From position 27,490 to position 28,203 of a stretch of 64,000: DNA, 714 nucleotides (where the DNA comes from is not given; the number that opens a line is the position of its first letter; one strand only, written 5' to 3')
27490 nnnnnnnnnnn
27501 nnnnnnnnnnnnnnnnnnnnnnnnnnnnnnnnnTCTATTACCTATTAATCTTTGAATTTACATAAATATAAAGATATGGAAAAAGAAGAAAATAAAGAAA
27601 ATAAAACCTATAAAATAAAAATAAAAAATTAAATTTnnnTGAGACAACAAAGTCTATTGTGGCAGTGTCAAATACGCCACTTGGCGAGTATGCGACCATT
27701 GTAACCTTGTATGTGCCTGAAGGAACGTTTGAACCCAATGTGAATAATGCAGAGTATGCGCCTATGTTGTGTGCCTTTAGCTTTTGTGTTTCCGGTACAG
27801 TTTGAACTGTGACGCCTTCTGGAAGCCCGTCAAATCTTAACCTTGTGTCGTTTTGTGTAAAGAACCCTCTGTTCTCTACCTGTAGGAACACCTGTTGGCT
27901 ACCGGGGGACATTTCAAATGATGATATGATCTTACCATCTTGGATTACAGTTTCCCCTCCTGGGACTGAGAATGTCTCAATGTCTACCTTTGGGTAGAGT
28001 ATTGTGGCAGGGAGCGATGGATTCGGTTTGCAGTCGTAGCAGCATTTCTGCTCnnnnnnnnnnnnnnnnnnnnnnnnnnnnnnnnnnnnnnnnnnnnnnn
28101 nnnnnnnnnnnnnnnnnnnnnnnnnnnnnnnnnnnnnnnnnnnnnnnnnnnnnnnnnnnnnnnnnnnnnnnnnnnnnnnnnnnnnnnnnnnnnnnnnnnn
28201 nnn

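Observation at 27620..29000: Mosaic, near-identical paralogs of a ~450-aa cysteine-rich secreted protein (second copy 45910-47400)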

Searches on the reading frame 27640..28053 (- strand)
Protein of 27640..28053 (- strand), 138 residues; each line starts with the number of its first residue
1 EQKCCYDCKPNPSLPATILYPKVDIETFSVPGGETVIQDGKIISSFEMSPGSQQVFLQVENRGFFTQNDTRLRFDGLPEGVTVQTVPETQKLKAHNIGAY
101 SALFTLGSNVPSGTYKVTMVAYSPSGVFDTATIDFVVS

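Call 29: find_related_loci(query=A2, collection=genome_contigs, flank=3000)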
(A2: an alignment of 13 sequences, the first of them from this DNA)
Query A2 (138 aa) in genome_contigs; peptide patterns used: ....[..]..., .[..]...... (x = any residue, [..] = any of these).
148 stretches matched a pattern; 46 encode a relative of the query (tblastn E <= 1e-3); 45 distinct loci.
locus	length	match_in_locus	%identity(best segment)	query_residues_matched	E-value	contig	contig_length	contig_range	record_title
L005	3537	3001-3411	94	1-137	6e-86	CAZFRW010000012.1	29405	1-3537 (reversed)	MAG TPA_asm: uncultured Thermococci archaeon isolate binchicken_co27_253 genome assembly, contig: NODE_2722_length_29405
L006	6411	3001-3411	75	1-137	8e-70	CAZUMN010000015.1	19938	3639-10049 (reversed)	MAG TPA_asm: uncultured Thermococci archaeon isolate SRP263991_co4_129 genome assembly, contig: NODE_3705_length_19938_c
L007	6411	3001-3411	74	1-137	5e-69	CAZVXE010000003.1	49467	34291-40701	MAG TPA_asm: uncultured Thermococci archaeon isolate binchicken_co257_23 genome assembly, contig: NODE_1074_length_49467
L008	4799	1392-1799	69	1-137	6e-65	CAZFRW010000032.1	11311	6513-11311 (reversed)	MAG TPA_asm: uncultured Thermococci archaeon isolate binchicken_co27_253 genome assembly, contig: NODE_10190_length_1131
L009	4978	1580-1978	71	4-137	9e-63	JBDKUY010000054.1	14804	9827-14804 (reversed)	MAG: Methanofastidiosum sp. isolate 8_bin.39 c_000001158620, whole genome shotgun sequence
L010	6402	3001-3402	68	4-137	1e-62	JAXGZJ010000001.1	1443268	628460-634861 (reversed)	MAG: Methanofastidiosum sp. isolate AnMBR.bin534 bin534_1, whole genome shotgun sequence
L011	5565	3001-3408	68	1-137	9e-63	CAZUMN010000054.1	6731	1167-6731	MAG TPA_asm: uncultured Thermococci archaeon isolate SRP263991_co4_129 genome assembly, contig: NODE_18734_length_6731_c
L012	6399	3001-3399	72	4-137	4e-62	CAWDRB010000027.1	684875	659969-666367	MAG: uncultured delta proteobacterium isolate MFD04716.bin.2.141 genome assembly, contig: contig_9080, whole genome shot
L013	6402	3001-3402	68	4-137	1e-61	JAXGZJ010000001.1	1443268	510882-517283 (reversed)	MAG: Methanofastidiosum sp. isolate AnMBR.bin534 bin534_1, whole genome shotgun sequence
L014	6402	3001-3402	67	4-137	3e-61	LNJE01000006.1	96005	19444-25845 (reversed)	MAG: Candidatus Methanofastidiosum methylothiophilum isolate ADurb1213_Bin02801 APG09_contig000006, whole genome shotgun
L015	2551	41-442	67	4-137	1e-61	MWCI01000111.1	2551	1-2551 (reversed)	MAG: Spirochaetes bacterium ADurb.Bin218 BWY23_contig000111, whole genome shotgun sequence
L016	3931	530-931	65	4-137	7e-61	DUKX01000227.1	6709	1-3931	MAG TPA_asm: Methanofastidiosum sp. isolate UBA9950 contig_53433, whole genome shotgun sequence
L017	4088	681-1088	66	1-137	3e-60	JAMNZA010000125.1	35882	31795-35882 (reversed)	MAG: Methanobacteriota archaeon isolate Bin_39 Bin_39_scaffold_779, whole genome shotgun sequence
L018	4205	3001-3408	62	2-137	7e-60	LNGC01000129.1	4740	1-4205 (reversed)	MAG: Candidatus Methanofastidiosum methylothiophilum isolate U1lsi0528_Bin055 AMQ22_contig000129, whole genome shotgun s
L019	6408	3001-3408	62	2-137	1e-59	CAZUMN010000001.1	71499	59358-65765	MAG TPA_asm: uncultured Thermococci archaeon isolate SRP263991_co4_129 genome assembly, contig: NODE_267_length_71499_co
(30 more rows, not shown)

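Call 33: search_protein_families(library=pfam, alignment_id=A2, max_evalue=10)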
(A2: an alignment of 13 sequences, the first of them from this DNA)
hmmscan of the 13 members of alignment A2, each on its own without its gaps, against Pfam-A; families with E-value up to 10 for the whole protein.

A. member 1, seq(138 aa): 2 families
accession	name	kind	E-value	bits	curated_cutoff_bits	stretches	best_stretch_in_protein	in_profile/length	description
PF16967.11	TcfC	-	0.0058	16.6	29.4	1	108-132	39-63/68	E-set like domain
PF09608.15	Alph_Pro_TM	-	0.18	12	24.5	1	91-137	140-186/227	Putative transmembrane protein (Alph_Pro_TM)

B. families by the number of members that match (of 13 scanned): 13 families
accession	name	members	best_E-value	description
PF16967.11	TcfC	10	0.0021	E-set like domain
PF09608.15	Alph_Pro_TM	7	0.016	Putative transmembrane protein (Alph_Pro_TM)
PF16116.10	DUF4832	4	0.055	Domain of unknown function (DUF4832)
PF24817.1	WD40_WDHD1_1st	4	0.14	WDHD1 first WD40 domain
PF13860.13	FlgD_ig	3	0.025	FlgD Ig-like domain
PF14686.12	fn3_3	1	0.012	Polysaccharide lyase family 4, domain II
PF09134.16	Invasin_D3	1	0.013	Invasin, domain 3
PF07495.19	Y_Y_Y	1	0.038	Y_Y_Y domain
PF01835.25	MG2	1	0.039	MG2 domain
PF17957.7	Big_7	1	0.039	Bacterial Ig domain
PF10464.14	Peptidase_U40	1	0.073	Peptidase U40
PF16640.11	Big_3_5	1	0.11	Bacterial Ig-like domain (group 3)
PF10633.15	NPCBM_assoc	1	0.12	NPCBM-associated, NEW3 domain of alpha-galactosidase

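Call 66: search_protein_representatives(alignment_id=A2)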
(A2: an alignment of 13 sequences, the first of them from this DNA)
Query: 13 sequences, 138 profile positions. Proteins with E-value up to 0.001 (for the whole library): 98; up to 1e-10: 55; up to 1e-30: 38. The best 98 are listed.
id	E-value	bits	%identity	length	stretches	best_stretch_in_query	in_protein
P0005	6.8e-71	252.6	-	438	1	1-138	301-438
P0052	1.4e-70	251.5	-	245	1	2-138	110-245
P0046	1.4e-69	248.3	-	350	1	2-138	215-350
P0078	8.4e-69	245.8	-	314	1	2-138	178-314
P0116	6.7e-67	239.6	-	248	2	2-138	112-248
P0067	9.8e-67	239.1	-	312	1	1-138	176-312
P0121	2.0e-65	234.9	-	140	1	1-138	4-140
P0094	1.3e-64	232.2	-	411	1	2-138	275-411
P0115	1.6e-64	231.9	-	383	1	1-137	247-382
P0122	2.5e-64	231.3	-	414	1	2-138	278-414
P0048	4.5e-64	230.5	-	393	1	1-138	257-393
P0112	2.6e-62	224.8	-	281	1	12-138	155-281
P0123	3.4e-62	224.4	-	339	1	3-138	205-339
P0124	7.1e-60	216.9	-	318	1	4-138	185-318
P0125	2.7e-59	215.0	-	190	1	17-138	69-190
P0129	1.1e-49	183.9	-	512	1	3-137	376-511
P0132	5.8e-41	155.6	-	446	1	7-137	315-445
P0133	1.9e-40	153.9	-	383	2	35-136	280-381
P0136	9.6e-39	148.4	-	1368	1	8-137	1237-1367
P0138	1.0e-36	141.8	-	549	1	5-137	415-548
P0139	4.7e-36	139.7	-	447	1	11-138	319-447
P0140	5.7e-36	139.4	-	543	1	7-137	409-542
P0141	1.1e-35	138.4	-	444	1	4-137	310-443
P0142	1.3e-35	138.3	-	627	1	8-137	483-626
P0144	3.3e-34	133.7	-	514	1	11-137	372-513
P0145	3.8e-34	133.5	-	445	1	8-137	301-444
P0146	1.2e-32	128.7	-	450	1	10-137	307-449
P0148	7.1e-31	122.9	-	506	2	30-137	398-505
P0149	6.3e-29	116.6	-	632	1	11-137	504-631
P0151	1.8e-22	95.7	-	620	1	30-137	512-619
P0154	7.5e-18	80.7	-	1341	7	67-137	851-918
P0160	8.4e-15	70.8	-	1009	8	67-137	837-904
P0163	1.6e-13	66.7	-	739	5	50-137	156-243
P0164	1.2e-12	63.9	-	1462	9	81-137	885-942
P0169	1.8e-07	47.1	-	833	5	70-125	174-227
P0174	1.0e-06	44.6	-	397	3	45-136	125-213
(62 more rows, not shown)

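Call 67: search_protein_families(library=pfam, proteins=[P0129, P0136, P0142, P0149, P0154, P0160, P0163, P0164, P0169, P0174], max_evalue=0.001)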
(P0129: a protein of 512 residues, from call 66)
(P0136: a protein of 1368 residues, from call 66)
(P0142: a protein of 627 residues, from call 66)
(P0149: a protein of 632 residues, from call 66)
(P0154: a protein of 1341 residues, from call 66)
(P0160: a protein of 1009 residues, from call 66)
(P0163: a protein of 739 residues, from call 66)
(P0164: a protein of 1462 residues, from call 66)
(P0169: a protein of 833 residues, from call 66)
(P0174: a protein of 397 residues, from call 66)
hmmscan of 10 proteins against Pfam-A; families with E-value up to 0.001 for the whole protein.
P0129 (512 aa): 2 families
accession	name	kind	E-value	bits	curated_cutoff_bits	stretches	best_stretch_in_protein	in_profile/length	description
PF13229.12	Beta_helix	-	3e-09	37.1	25.9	1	115-257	25-149/158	Right handed beta helix region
PF05048.19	NosD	-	1.2e-05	25.3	23.6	1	184-257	91-160/212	Periplasmic copper-binding protein (NosD)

P0136 (1368 aa): 6 families
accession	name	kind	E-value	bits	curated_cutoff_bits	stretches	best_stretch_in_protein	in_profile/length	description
PF17963.7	Big_9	-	4e-82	271.6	23.6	8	861-946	5-89/89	Bacterial Ig domain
PF17803.7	Cadherin_4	-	7.9e-47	158.1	25.1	5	847-904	1-59/71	Bacterial cadherin-like domain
PF17892.7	Cadherin_5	-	7.6e-43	144.8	26.5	6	867-948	14-98/98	Cadherin-like domain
PF13517.12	FG-GAP_3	-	5.3e-23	81.8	26.9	3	51-114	1-61/61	FG-GAP-like repeat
PF01839.29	FG-GAP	-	5.4e-19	68.1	22.1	1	238-276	2-35/37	FG-GAP repeat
PF12256.14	TcdB_toxin_midN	-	7.4e-06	25.8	24.8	0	28-71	11-54/181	Insecticide toxin TcdB middle/N-terminal region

P0142 (627 aa): 3 families
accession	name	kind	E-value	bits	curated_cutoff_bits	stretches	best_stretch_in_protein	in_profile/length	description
PF17963.7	Big_9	-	5.3e-66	220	23.6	5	12-99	5-88/89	Bacterial Ig domain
PF17803.7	Cadherin_4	-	1.6e-42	144.3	25.1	4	95-156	1-63/71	Bacterial cadherin-like domain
PF17892.7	Cadherin_5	-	2.9e-40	136.5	26.5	4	17-102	13-98/98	Cadherin-like domain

P0149 (632 aa): 3 families
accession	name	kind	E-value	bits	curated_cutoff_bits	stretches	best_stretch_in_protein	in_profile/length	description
PF06739.17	SBBP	-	1.3e-10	41.5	20.5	0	37-59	12-34/38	Beta-propeller repeat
PF01436.27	NHL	-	4.3e-05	23.8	20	0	196-211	3-18/28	NHL repeat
PF10633.15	NPCBM_assoc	-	0.00089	19.8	24.4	0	582-614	42-74/78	NPCBM-associated, NEW3 domain of alpha-galactosidase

P0154 (1341 aa): 2 families
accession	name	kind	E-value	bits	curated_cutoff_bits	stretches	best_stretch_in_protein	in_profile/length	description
PF09286.16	Pro-kuma_activ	-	3.2e-30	105.7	23.5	1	70-198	13-143/143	Pro-kumamolisin, activation domain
PF01835.25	MG2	-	1.6e-07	32.1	32.8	0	975-1010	52-86/96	MG2 domain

P0160 (1009 aa): 3 families
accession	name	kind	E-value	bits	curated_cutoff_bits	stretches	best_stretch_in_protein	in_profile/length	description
PF19410.4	DUF5980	-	1.2e-07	32.4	27.1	0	618-695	14-94/97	Family of unknown function (DUF5980)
PF05751.16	FixH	-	1.4e-05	25.6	23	0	552-603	61-112/150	FixH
PF17883.6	MBG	-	0.00032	21.6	23.3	0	337-387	45-97/97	MBG domain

P0163 (739 aa): 3 families
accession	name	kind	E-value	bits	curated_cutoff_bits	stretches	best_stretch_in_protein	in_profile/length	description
PF22067.2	Cep192_D3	-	1.1e-05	25.8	27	0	367-455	11-95/99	Cep192 domain 3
PF12988.13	TraQ_transposon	-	0.00022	21.6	27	0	347-390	19-62/133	TraQ conjugal transfer protein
PF19410.4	DUF5980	-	0.00075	20.3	27.1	0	55-133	14-93/97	Family of unknown function (DUF5980)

P0164 (1462 aa): 22 families
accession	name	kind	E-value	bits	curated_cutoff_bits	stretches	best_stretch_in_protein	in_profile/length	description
PF17963.7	Big_9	-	3.7e-90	297.4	23.6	12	947-1035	2-89/89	Bacterial Ig domain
PF05345.18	He_PIG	-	7.4e-72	238.3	24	7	11-96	1-95/96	Putative Ig domain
PF19077.6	Big_13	-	1.2e-44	151.4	27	0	486-565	20-99/102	Bacterial Ig-like domain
PF17892.7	Cadherin_5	-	5.8e-38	129.1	26.5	1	218-284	32-97/98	Cadherin-like domain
PF00801.26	PKD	-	7.6e-26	90.4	23.5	0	71-92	56-77/80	PKD domain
PF00028.23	Cadherin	-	1.5e-24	86.7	28.8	0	717-754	50-92/93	Cadherin domain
PF18981.6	InlK_D3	-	2e-20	73.1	25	0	1011-1036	49-75/75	Internalin K domain (D3/D4)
PF13927.12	Ig_3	-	2.7e-19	69.9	30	0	862-924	10-76/78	Immunoglobulin domain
PF00630.25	Filamin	-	2.2e-16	60.9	26.9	0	962-1021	20-83/93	Filamin/ABP280 repeat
PF18911.6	PKD_4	-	3.1e-16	59.6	27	0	947-1036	2-85/85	PKD domain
PF07495.19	Y_Y_Y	-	1.6e-12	47.6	26.6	0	1105-1130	37-64/65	Y_Y_Y domain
PF15418.12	DUF4625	-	1e-10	42.4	27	0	1100-1130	100-130/131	Domain of unknown function (DUF4625)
PF18962.6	Por_Secre_tail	-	1.3e-10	41.9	27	1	1381-1450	1-66/75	Secretion system C-terminal sorting domain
PF13895.12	Ig_2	-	1.4e-09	38.5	27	0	1324-1367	27-73/79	Immunoglobulin domain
PF07550.17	Shr-like_HID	-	7e-09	36.5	22.3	0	992-1022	45-71/82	Heme-binding protein Shr-like, Hb-interacting domain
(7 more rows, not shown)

P0169 (833 aa): 5 families
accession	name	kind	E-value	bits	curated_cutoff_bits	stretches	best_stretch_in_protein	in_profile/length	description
PF23366.1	Beta-prop_HVO_0234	-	2.2e-13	50.8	27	0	713-761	214-264/274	HVO_0234-like, beta propeller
PF10633.15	NPCBM_assoc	-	1.1e-12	48.3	24.4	0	485-538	23-76/78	NPCBM-associated, NEW3 domain of alpha-galactosidase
PF11720.13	Inhibitor_I78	-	5e-05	23.7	23.6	0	67-92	27-52/65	Peptidase inhibitor I78 family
PF22797.1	SlpA_D2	-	0.00015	22.7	24.5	0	208-238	68-98/102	SlpA domain II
PF22076.2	Cep192_D6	-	0.00036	21.1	35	0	37-126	3-95/101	Cep192 domain 6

P0174 (397 aa): 2 families
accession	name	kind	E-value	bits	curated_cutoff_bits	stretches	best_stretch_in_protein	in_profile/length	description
PF19410.4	DUF5980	-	5.7e-08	33.5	27.1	0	240-318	13-94/97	Family of unknown function (DUF5980)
PF20418.3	Herpes_gE_N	-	0.00021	21.6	24.5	0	165-216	78-129/129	Alphaherpesvirus glycoprotein E N-terminal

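Call 68: list_cluster_members(proteins=[P0129, P0136, P0142, P0149, P0132, P0138, P0140, P0144, P0151, P0133])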
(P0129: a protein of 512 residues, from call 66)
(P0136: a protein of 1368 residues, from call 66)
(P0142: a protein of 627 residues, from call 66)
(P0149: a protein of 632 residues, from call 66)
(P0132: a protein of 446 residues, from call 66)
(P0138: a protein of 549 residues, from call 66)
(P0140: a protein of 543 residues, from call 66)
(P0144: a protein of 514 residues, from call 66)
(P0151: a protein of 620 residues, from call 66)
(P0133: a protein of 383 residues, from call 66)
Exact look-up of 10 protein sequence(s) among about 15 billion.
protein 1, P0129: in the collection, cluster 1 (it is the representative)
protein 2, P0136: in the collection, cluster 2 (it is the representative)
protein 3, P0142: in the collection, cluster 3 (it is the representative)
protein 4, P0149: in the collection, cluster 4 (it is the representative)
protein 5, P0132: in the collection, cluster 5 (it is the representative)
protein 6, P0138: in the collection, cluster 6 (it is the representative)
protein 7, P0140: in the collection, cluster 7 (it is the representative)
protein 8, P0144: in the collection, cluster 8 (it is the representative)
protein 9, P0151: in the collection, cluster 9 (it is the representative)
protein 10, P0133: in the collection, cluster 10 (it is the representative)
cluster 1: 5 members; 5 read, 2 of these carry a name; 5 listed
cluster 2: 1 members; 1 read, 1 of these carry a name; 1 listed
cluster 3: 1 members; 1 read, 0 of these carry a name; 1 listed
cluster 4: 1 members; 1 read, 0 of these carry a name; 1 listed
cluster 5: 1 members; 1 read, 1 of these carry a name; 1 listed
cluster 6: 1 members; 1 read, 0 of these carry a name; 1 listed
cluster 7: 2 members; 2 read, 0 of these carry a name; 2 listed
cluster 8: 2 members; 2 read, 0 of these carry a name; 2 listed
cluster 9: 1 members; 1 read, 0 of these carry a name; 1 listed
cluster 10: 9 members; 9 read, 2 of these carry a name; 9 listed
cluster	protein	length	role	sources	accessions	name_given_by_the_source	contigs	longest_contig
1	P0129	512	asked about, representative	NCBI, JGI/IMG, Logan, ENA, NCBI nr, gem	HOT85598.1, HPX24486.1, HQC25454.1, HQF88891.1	MAG TPA: right-handed parallel beta-helix repeat-containing protein [Methanofastidiosum ... | parallel beta-helix repeat protein | right-handed parallel beta-helix repeat-containing protein [Methanofastidiosum sp.]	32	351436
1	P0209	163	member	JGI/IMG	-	uncharacterized membrane protein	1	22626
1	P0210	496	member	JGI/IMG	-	-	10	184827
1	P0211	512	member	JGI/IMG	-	-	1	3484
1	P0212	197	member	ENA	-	-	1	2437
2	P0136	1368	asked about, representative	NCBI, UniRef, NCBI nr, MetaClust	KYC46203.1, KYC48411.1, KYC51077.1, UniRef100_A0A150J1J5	MAG: FG-GAP repeat protein [Candidatus Methanofastidiosum methylothiophilum] | FG-GAP repeat protein n=1 Tax=Candidatus Methanofastidiosum methylothiophilum ... | MAG: FG-GAP repeat protein [Candidatus Methanofastidiosum methylthiophilus]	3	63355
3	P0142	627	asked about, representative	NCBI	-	-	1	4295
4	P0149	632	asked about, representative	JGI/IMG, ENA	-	-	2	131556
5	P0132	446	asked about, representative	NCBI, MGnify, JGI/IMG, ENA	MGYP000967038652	CR=1 FL=1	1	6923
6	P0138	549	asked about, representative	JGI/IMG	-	-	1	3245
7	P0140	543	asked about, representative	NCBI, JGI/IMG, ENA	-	-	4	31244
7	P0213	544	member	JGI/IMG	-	-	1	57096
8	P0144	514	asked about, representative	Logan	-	-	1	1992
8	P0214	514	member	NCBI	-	-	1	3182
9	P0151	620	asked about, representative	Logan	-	-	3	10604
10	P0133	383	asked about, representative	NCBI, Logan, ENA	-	-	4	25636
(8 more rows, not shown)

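Call 76: search_protein_families(library=pfam, proteins=[P0132, P0138, P0139, P0140, P0141, P0144, P0145, P0146, P0148, P0151], max_evalue=0.001)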
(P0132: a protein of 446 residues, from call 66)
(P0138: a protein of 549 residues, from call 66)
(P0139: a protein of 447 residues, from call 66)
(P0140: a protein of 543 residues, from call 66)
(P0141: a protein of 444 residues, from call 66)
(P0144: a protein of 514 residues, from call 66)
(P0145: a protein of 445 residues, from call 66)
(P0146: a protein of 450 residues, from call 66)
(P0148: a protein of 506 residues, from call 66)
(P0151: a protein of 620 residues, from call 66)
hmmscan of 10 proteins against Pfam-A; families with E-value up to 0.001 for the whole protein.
P0132 (446 aa): 3 families
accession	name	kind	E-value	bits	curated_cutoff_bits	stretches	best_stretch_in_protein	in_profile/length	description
PF17963.7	Big_9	-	3.3e-41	140.5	23.6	2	218-312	1-88/89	Bacterial Ig domain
PF17803.7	Cadherin_4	-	3.5e-32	111.2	25.1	2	208-282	1-71/71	Bacterial cadherin-like domain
PF17892.7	Cadherin_5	-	3.2e-30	104.3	26.5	2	218-314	2-97/98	Cadherin-like domain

P0138 (549 aa): 1 family
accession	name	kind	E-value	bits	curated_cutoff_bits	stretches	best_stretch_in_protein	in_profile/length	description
PF17963.7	Big_9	-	5.2e-16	59.7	23.6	2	325-411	6-89/89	Bacterial Ig domain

P0139 (447 aa): 3 families
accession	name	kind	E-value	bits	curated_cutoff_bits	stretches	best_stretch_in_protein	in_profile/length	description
PF17963.7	Big_9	-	2.9e-19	70.2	23.6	1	231-315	4-89/89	Bacterial Ig domain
PF17892.7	Cadherin_5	-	5.7e-12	45.8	26.5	1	250-316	31-97/98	Cadherin-like domain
PF17803.7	Cadherin_4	-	5.2e-08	33.7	25.1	1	220-284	3-71/71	Bacterial cadherin-like domain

P0140 (543 aa): 4 families
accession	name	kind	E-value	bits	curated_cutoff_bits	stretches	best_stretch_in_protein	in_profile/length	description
PF17963.7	Big_9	-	1.9e-34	118.9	23.6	3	311-406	1-89/89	Bacterial Ig domain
PF17803.7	Cadherin_4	-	4.7e-22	78.7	25.1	1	298-375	1-71/71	Bacterial cadherin-like domain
PF17892.7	Cadherin_5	-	2.4e-16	59.8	26.5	1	311-407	2-97/98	Cadherin-like domain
PF23194.1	NOMO_5th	-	0.00017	22.4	27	0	256-301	27-78/89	NOMO fifth transthyretin-like domain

P0141 (444 aa): 1 family
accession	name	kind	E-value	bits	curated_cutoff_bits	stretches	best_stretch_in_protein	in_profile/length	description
PF17963.7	Big_9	-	8.5e-13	49.4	23.6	1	223-305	3-88/89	Bacterial Ig domain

P0144 (514 aa): 3 families
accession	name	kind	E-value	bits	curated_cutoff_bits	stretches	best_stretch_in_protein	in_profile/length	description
PF17963.7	Big_9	-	2e-14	54.6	23.6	1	277-359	2-80/89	Bacterial Ig domain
PF17803.7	Cadherin_4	-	1e-11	45.6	25.1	1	266-331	2-66/71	Bacterial cadherin-like domain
PF17892.7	Cadherin_5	-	1.2e-06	28.7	26.5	1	277-367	3-97/98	Cadherin-like domain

P0145 (445 aa): 3 families
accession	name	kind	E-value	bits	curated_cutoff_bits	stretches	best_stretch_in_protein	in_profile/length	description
PF17963.7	Big_9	-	5.6e-35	120.5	23.6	3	212-297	4-88/89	Bacterial Ig domain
PF17892.7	Cadherin_5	-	1.5e-18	66.8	26.5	2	212-299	5-97/98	Cadherin-like domain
PF17803.7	Cadherin_4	-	1.3e-13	51.7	25.1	1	198-255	1-60/71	Bacterial cadherin-like domain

P0146 (450 aa): 3 families
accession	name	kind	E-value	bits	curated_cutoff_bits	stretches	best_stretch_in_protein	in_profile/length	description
PF17963.7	Big_9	-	2.7e-61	204.9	23.6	3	21-110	1-89/89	Bacterial Ig domain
PF17803.7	Cadherin_4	-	2.1e-50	169.5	25.1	3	12-78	2-71/71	Bacterial cadherin-like domain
PF17892.7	Cadherin_5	-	5.9e-40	135.5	26.5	3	20-111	1-97/98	Cadherin-like domain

P0148 (506 aa): 2 families
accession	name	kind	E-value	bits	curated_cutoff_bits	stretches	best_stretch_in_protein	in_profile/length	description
PF17963.7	Big_9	-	6.2e-20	72.3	23.6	2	160-243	3-89/89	Bacterial Ig domain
PF22352.2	K319L-like_PKD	-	0.00083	19.8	27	0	207-244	48-84/84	K319L-like, PKD domain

P0151 (620 aa): 5 families
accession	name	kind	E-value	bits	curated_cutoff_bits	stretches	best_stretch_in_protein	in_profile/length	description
PF17963.7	Big_9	-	1.5e-16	61.4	23.6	1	377-467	1-88/89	Bacterial Ig domain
PF17892.7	Cadherin_5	-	5.8e-12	45.7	26.5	1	377-469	2-97/98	Cadherin-like domain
PF17803.7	Cadherin_4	-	3.3e-10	40.8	25.1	1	375-437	9-71/71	Bacterial cadherin-like domain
PF01436.27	NHL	-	9.6e-06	25.8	20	0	336-353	1-18/28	NHL repeat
PF25293.1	Beta-prop_EMC1_N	-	8.4e-05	22.8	34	0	33-136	91-199/219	EMC1 N-terminal beta-propeller domain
